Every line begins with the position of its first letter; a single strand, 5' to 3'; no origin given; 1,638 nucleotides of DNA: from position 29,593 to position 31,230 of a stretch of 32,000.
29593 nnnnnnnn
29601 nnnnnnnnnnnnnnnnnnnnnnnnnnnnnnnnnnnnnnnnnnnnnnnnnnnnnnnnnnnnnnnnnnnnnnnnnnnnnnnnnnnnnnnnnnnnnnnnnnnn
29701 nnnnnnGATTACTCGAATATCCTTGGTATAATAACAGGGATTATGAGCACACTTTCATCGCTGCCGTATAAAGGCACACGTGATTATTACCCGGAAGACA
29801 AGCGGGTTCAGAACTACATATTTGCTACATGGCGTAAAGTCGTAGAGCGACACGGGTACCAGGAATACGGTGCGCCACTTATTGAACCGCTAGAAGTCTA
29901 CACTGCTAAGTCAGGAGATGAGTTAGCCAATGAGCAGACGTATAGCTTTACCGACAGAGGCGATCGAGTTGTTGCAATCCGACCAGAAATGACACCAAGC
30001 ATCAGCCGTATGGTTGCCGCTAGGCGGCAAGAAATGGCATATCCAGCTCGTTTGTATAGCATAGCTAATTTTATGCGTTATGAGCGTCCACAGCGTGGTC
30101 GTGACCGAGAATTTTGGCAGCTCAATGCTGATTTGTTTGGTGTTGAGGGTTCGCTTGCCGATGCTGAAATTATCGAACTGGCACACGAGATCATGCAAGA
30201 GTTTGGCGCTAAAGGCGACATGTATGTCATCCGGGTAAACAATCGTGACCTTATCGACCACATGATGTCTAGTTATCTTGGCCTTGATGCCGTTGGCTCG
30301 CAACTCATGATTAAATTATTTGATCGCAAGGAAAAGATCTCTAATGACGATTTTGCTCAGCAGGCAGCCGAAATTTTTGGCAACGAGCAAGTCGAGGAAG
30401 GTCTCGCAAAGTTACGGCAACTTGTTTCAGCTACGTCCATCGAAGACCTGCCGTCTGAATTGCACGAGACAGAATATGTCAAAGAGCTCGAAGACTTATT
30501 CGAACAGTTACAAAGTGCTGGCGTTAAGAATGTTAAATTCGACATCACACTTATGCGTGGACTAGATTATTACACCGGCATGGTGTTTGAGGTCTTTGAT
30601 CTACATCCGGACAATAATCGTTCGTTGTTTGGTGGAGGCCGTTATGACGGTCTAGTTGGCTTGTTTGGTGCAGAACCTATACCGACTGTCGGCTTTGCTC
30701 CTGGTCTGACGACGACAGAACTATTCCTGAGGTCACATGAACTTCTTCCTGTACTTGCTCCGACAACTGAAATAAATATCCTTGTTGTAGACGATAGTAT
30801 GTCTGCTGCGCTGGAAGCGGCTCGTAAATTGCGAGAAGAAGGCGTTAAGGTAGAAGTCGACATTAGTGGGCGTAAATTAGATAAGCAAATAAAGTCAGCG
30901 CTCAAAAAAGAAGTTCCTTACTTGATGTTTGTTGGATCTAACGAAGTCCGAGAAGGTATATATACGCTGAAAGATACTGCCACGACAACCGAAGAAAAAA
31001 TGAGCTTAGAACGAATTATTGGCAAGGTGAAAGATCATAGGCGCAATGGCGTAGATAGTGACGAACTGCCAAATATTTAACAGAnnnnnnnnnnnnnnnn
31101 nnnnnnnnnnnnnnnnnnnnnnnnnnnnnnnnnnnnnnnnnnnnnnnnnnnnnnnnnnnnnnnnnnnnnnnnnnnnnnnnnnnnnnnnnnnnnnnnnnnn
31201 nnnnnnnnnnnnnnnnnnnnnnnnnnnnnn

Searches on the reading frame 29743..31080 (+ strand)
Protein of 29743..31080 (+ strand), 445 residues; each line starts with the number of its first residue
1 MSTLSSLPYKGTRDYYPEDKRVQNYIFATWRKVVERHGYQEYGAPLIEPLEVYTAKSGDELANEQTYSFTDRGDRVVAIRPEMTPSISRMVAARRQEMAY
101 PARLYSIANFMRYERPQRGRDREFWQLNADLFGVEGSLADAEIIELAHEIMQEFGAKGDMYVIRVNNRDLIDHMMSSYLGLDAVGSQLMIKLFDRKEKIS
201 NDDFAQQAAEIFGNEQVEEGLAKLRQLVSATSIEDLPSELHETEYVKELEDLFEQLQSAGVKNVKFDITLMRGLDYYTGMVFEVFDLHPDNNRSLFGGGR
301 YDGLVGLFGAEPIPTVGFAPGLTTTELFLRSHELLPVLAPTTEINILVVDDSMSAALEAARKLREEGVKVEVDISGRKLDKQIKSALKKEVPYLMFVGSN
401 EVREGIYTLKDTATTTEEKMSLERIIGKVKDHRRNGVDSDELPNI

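Call 9: search_protein_families(library=pfam, proteins=[window:29743-31080:+])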
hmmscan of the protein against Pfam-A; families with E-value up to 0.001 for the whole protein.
window:29743-31080:+ (445 aa): 3 families
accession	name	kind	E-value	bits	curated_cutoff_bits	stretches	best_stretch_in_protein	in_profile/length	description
PF13393.11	tRNA-synt_His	-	2.1e-50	172.1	25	1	11-321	1-304/308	Histidyl-tRNA synthetase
PF03129.25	HGTP_anticodon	-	3.8e-16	59.4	21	1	351-431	13-93/94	Anticodon binding domain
PF00587.30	tRNA-synt_2b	-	1.3e-09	38.8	29.3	1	67-242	1-147/179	tRNA synthetase class II core domain (G, H, P, S and T)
